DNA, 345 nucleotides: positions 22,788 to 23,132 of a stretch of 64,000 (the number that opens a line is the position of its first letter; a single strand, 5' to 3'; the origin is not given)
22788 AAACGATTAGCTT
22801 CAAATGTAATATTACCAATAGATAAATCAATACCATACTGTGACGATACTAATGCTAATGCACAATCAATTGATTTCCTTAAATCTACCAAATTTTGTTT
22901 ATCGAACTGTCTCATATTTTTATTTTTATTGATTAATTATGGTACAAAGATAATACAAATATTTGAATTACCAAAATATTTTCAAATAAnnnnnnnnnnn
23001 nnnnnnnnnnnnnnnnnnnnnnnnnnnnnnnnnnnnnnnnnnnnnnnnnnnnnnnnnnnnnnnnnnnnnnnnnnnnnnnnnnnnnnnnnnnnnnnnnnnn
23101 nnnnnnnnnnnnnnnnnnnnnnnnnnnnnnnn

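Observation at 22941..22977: A roughly 35-nt intergenic motif recurring at least 18 times is a Bacteroidota-type sigma-A promoter; many copies are fused to hairpin terminators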

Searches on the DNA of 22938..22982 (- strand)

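Call 61: search_dna_similar(query=window:22938-22982:-, collection=phages, mode=distant, max_evalue=10, max_rows=40)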
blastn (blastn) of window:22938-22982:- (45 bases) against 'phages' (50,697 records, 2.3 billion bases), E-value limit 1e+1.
Records with a match: 184; places in all: 191; records where one place covers at least 80% of the query: 17.
Best place of each record, by identity: >=99% 17; 95-99% 10; 90-95% 68; 80-90% 85; 60-80% 4.
By first word of the organism name: Bacteroides 33; Escherichia 19; uncultured 11; Prevotella 10; Yersinia 10; bajarodmic 9; Riemerella 8; Bacteriophage 7; Staphylococcus 7; Bacillus 7; and 29 more.
By host as written in the record: - 36; Bacteroides intestinalis DSM 108646 25; Prevotella sp. 10; Escherichia coli 9; Homo sapiens 6; Yersinia pseudotuberculosis 5; Sulfolobus islandicus 4; Bacillus subtilis 4; and 63 more.
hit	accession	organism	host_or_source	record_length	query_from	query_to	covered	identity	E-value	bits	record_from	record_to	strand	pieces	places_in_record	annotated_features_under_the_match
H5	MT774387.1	uncultured phage cr111_1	human feces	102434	1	44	98%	79.5%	6e-2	40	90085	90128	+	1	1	none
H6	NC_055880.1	uncultured phage cr111_1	human feces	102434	1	44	98%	79.5%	6e-2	40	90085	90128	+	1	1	none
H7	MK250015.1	Prevotella phage Lak-A1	Prevotella sp.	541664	1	39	87%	87.5%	5e-3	44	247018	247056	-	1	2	record has no annotation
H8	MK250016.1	Prevotella phage Lak-A1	Prevotella sp.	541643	1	39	87%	87.5%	5e-3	44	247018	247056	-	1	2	record has no annotation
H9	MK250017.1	Prevotella phage Lak-A1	Prevotella sp.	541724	1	39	87%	87.5%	5e-3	44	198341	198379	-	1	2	record has no annotation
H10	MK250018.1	Prevotella phage Lak-A1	Prevotella sp.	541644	1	39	87%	87.5%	5e-3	44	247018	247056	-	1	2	record has no annotation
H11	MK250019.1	Prevotella phage Lak-A2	Prevotella sp.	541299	1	39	87%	87.5%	5e-3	44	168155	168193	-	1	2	record has no annotation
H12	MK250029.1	Prevotella phage Lak-C1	Prevotella sp.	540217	1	39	87%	87.5%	5e-3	44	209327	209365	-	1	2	record has no annotation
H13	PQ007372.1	bajarodmic virus 1099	Chaetodipus spinatus feces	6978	4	45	93%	81.0%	2e-2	41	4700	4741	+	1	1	none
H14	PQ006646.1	bajarodmic virus 486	Peromyscus fraterculus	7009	1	40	89%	82.9%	8e-1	37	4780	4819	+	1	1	none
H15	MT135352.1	Microvirus sp.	porcine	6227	8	45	84%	85.0%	8e-1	36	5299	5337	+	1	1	none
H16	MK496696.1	Capybara microvirus Cap1_SP_83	Hydrochoerus hydrochaeris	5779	1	40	89%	80.5%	8e-1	36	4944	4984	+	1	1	replication initiator protein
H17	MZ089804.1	Microvirus mar58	Marmota flaviventris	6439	1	38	84%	82.1%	8e-1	37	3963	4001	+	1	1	none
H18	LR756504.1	uncultured phage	metagenomic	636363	1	38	84%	81.6%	2e-1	38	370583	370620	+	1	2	record has no annotation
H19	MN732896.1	Elizabethkingia phage TCUEAP1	Elizabethkingia anophelis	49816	1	38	84%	79.5%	9e+0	32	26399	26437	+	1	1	hypothetical protein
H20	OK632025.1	Elizabethkingia phage TCUEAP2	Elizabethkingia anophelis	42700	2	39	84%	79.5%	9e+0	32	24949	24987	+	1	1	none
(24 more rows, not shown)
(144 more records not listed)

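Call 62: get_annotated_region(hit=H7, flank=20000)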
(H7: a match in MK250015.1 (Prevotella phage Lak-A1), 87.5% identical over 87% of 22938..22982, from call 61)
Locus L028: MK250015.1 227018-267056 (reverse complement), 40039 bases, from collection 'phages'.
description: MAG: Prevotella phage Lak-A1, complete genome.
organism: Prevotella phage Lak-A1 (NCBI taxid 2491281)
taxonomy: Viruses; Duplodnaviria; Heunggongvirae; Uroviricota; Caudoviricetes
host: Prevotella sp.; source: human feces; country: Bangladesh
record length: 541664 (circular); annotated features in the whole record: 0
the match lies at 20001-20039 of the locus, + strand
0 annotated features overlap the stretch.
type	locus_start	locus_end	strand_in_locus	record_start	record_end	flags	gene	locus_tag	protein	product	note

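Call 63: get_annotated_region(hit=H5, flank=3000)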
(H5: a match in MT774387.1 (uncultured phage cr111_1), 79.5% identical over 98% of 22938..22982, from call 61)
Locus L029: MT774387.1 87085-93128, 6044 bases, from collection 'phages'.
description: Uncultured phage cr111_1, complete genome.
organism: uncultured phage cr111_1 (NCBI taxid 2772071)
taxonomy: Viruses; Duplodnaviria; Heunggongvirae; Uroviricota; Caudoviricetes; Crassvirales; Steigviridae; Asinivirinae; Lahndsivirus; Lahndsivirus rarus
host: -; source: human feces; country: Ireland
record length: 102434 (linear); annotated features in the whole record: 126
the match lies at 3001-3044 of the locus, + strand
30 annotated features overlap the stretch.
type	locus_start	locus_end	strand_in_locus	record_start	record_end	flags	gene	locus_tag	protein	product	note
CDS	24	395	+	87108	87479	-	-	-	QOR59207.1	hypothetical protein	gp_23319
tRNA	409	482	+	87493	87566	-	-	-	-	tRNA-Arg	-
tRNA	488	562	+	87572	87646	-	-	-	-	tRNA-Glu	-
tRNA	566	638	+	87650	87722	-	-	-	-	tRNA-Glu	-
tRNA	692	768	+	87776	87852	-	-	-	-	tRNA-Asp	-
tRNA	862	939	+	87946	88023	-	-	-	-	tRNA-Pro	-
tRNA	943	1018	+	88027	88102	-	-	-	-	tRNA-Ala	-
tRNA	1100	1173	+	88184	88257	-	-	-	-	tRNA-Val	-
tRNA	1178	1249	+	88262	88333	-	-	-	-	tRNA-Asn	-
tRNA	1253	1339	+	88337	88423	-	-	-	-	tRNA-Ser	-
tRNA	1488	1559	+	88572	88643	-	-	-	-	tRNA-Trp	-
CDS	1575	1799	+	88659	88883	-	-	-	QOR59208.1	putative lipoprotein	gp_23330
tRNA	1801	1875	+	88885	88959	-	-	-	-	tRNA-Ile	-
tRNA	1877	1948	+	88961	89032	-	-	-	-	tRNA-His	-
tRNA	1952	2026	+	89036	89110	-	-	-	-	tRNA-Ile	-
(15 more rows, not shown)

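Call 64: get_annotated_region(hit=H20, flank=1500)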
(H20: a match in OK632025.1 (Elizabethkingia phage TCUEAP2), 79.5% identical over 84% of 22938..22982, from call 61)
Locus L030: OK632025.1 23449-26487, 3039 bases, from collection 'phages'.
description: Elizabethkingia phage TCUEAP2, complete genome.
organism: Elizabethkingia phage TCUEAP2 (NCBI taxid 2894302)
taxonomy: Viruses; Duplodnaviria; Heunggongvirae; Uroviricota; Caudoviricetes
host: Elizabethkingia anophelis; source: wastewater samples; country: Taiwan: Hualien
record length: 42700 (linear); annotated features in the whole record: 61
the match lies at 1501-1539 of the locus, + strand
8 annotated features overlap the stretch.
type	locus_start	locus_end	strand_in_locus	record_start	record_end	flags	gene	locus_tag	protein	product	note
CDS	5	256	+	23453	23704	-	-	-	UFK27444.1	hypothetical protein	-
CDS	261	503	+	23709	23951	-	-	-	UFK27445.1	hypothetical protein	-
CDS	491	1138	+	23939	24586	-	-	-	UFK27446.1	hypothetical protein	-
CDS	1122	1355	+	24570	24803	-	-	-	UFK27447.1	hypothetical protein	-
CDS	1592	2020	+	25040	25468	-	-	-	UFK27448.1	hypothetical protein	-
CDS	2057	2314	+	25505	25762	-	-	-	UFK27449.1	hypothetical protein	-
CDS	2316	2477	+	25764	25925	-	-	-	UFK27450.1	hypothetical protein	-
CDS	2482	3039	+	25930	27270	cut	-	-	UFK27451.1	exonuclease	-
